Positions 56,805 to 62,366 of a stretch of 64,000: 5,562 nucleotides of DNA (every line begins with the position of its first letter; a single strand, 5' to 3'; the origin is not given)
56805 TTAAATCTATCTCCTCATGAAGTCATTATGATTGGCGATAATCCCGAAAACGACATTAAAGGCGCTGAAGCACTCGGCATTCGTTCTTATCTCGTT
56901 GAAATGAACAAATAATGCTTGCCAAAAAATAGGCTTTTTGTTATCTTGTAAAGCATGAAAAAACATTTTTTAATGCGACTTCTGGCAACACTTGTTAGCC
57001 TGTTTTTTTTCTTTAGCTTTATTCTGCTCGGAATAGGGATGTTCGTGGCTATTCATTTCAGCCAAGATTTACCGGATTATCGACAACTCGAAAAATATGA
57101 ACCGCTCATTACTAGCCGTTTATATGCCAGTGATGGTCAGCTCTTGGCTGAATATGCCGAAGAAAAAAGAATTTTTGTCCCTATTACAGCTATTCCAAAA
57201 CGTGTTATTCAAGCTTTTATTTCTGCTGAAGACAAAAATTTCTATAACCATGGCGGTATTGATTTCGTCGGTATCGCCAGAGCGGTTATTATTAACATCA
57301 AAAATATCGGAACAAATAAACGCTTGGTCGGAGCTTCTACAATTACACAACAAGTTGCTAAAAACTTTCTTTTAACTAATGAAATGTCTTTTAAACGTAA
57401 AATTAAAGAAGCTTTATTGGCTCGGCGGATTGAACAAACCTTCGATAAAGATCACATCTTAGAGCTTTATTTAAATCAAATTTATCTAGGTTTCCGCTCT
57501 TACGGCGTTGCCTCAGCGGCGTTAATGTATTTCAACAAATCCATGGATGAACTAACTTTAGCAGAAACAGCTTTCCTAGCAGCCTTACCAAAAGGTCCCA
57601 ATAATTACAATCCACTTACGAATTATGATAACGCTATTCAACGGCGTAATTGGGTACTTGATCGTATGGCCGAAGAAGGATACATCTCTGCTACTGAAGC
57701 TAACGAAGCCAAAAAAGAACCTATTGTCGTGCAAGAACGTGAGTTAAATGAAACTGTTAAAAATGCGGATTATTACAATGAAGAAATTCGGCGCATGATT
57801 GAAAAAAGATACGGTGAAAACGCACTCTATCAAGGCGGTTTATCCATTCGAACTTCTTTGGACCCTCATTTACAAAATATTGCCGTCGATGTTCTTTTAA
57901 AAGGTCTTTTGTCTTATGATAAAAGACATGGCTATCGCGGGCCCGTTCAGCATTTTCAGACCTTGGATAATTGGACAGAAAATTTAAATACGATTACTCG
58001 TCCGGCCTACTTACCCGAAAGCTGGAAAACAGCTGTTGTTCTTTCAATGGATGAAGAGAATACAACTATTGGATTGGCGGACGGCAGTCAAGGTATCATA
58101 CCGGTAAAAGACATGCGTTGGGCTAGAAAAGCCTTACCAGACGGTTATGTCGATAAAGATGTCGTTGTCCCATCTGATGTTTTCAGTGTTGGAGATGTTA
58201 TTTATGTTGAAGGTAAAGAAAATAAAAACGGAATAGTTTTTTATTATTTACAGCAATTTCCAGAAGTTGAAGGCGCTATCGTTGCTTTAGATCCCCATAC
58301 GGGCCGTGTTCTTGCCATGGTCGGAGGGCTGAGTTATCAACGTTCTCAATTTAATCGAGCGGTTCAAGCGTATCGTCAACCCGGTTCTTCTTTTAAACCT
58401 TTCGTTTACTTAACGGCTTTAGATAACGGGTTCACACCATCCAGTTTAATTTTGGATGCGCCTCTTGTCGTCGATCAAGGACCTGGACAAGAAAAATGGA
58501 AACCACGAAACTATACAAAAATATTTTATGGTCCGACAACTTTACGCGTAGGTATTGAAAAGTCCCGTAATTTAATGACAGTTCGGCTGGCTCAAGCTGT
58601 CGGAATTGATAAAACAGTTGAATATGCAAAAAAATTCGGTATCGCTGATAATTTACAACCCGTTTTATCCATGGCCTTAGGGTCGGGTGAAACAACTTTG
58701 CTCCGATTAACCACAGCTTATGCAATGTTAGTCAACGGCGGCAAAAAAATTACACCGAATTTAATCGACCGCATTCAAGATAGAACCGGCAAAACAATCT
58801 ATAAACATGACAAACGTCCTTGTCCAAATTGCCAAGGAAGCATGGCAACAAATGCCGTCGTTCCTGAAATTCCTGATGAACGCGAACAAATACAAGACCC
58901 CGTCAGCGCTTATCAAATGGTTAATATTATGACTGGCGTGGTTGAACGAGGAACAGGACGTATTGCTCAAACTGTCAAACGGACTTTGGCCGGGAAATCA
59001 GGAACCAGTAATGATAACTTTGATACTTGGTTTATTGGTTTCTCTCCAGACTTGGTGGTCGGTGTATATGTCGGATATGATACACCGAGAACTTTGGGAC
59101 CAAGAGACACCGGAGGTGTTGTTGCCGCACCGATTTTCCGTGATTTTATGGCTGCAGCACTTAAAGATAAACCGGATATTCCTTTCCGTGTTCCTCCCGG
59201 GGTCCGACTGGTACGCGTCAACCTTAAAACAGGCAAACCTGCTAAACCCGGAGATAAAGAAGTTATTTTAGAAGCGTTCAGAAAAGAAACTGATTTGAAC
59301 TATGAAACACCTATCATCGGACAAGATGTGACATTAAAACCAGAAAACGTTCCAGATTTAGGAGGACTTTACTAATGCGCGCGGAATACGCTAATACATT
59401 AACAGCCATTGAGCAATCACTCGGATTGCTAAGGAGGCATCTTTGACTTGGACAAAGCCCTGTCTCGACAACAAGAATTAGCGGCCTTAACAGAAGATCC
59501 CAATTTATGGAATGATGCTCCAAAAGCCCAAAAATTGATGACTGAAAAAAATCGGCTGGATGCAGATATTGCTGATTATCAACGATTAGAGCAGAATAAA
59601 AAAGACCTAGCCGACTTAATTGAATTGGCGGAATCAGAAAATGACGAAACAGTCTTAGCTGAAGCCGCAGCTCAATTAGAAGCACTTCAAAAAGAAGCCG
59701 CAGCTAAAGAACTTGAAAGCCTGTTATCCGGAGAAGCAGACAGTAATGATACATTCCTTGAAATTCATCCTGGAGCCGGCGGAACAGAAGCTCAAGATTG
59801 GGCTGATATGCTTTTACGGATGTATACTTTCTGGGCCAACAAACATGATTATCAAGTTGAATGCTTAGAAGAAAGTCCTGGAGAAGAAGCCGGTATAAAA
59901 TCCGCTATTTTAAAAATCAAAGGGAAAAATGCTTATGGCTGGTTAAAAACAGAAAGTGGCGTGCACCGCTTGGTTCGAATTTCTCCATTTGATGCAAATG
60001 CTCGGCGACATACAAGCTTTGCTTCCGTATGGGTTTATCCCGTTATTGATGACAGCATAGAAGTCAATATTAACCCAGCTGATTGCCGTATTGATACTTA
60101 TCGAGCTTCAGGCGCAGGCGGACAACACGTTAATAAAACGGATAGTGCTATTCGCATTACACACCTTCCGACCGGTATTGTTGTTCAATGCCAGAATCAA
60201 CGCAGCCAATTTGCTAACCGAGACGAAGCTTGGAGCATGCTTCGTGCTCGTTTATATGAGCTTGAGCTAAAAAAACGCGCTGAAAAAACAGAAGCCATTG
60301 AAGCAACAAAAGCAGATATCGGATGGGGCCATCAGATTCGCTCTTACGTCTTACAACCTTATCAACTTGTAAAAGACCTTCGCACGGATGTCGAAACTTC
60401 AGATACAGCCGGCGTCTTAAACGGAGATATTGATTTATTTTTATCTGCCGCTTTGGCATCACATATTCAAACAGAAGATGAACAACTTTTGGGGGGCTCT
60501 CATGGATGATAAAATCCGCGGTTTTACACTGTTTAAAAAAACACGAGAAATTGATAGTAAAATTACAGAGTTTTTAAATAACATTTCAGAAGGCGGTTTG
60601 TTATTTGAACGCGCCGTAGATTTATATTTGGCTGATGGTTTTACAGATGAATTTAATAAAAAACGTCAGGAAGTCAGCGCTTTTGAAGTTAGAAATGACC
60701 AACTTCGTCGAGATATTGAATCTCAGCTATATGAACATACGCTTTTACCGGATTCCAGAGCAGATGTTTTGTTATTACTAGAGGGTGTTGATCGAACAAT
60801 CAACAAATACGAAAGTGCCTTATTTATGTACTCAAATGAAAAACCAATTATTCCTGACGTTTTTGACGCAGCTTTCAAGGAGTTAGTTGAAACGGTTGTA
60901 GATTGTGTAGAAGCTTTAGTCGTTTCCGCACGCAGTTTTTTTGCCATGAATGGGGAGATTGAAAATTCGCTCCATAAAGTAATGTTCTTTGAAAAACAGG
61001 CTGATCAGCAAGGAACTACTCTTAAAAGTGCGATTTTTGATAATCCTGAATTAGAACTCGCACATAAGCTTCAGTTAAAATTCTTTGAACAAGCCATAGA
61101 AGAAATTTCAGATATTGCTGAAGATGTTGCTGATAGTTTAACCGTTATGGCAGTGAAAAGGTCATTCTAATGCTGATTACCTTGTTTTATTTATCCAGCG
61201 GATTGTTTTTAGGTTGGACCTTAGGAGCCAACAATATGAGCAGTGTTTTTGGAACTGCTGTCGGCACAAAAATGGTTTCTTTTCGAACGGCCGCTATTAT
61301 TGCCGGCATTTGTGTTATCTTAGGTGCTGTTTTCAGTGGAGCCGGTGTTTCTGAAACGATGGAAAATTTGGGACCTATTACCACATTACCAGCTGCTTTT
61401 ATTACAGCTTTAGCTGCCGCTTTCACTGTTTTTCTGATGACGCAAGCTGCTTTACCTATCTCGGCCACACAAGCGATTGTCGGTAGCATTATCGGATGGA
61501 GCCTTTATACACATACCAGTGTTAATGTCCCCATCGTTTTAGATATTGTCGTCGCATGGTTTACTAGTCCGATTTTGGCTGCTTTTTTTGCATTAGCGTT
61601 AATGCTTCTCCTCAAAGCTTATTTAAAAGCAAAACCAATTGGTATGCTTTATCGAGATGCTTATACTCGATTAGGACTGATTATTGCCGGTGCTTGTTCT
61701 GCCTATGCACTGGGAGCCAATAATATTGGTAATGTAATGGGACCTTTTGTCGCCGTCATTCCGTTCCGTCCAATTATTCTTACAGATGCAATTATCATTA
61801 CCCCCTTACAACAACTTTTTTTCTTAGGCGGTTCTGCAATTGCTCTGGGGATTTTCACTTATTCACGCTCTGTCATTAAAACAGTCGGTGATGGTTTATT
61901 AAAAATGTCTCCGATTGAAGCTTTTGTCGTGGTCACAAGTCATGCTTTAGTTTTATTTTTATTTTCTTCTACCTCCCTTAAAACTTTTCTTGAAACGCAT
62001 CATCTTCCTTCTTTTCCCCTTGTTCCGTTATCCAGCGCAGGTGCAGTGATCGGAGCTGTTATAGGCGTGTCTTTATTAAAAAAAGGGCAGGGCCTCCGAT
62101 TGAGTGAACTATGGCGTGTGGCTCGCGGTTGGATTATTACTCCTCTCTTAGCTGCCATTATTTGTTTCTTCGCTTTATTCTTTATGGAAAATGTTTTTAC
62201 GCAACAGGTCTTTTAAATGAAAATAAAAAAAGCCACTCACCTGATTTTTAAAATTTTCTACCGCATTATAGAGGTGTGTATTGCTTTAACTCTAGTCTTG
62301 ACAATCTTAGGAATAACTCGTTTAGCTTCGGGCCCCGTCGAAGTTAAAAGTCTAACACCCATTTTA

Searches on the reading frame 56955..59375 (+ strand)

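Call 23: search_protein_families(library=pfam, max_evalue=0.001, proteins=[window:56955-59375:+])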
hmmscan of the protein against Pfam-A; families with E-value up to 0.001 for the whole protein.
window:56955-59375:+ (806 aa): 3 families
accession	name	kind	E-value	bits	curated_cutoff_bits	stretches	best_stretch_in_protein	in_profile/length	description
PF00912.28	Transgly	-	4.2e-63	212.4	27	1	61-238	2-177/178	Transglycosylase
PF00905.27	Transpeptidase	-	4.3e-37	128.4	22.1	1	440-732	1-298/299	Penicillin binding protein transpeptidase domain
PF17092.11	PCB_OB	-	6.5e-22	78.8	27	1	327-438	1-111/111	Penicillin-binding protein OB-like domain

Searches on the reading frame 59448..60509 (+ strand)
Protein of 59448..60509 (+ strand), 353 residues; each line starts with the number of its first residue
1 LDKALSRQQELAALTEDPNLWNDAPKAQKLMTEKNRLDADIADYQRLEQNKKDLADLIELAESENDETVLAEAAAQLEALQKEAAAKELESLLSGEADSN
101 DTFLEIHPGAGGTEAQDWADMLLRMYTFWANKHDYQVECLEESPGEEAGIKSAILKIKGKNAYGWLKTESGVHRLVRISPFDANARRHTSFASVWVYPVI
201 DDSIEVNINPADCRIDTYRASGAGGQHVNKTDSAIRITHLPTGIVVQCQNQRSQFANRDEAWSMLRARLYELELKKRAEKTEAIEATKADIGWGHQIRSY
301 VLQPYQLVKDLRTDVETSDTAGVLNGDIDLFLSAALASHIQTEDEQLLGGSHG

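Call 23: search_protein_families(library=pfam, max_evalue=0.001, proteins=[window:59448-60509:+])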
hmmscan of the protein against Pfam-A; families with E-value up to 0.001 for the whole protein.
window:59448-60509:+ (353 aa): 2 families
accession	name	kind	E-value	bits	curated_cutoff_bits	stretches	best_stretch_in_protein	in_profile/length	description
PF03462.23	PCRF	-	3.8e-60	203.5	24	1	7-194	4-194/194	PCRF domain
PF00472.26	RF-1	-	1.5e-43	147.8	35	1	203-312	2-116/116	RF-1 domain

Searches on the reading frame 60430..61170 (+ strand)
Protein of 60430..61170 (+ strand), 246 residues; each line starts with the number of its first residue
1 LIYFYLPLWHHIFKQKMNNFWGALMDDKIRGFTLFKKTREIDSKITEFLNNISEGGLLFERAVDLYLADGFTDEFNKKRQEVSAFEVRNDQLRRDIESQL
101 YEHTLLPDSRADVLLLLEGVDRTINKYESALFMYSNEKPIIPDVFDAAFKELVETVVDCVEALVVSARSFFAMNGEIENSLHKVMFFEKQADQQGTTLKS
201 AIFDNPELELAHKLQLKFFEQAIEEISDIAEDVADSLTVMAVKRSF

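Call 23: search_protein_families(library=pfam, max_evalue=0.001, proteins=[window:60430-61170:+])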
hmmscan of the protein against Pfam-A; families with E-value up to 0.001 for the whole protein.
window:60430-61170:+ (246 aa): 1 family
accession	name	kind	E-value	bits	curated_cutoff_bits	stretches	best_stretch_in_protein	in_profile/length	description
PF01865.21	PhoU_div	-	4e-20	72.5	24.4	1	47-242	15-213/214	Protein of unknown function DUF47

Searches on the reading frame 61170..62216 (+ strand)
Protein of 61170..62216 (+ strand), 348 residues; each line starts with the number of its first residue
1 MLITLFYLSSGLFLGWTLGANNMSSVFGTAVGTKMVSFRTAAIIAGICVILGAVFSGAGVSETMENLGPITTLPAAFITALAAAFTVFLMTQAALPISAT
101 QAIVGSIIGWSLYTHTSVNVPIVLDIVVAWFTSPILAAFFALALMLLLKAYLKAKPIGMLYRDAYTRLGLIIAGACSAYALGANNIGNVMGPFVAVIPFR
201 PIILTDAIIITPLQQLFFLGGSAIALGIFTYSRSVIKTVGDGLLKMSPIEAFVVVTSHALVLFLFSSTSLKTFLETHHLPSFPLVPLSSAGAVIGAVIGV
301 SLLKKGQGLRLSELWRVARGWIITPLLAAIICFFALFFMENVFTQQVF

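Call 23: search_protein_families(library=pfam, max_evalue=0.001, proteins=[window:61170-62216:+])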
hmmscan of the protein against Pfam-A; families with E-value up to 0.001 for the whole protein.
window:61170-62216:+ (348 aa): 1 family
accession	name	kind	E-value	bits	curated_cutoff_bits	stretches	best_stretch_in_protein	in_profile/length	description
PF01384.25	PHO4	-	3.6e-51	174.6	33.7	2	19-269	2-301/350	Phosphate transporter family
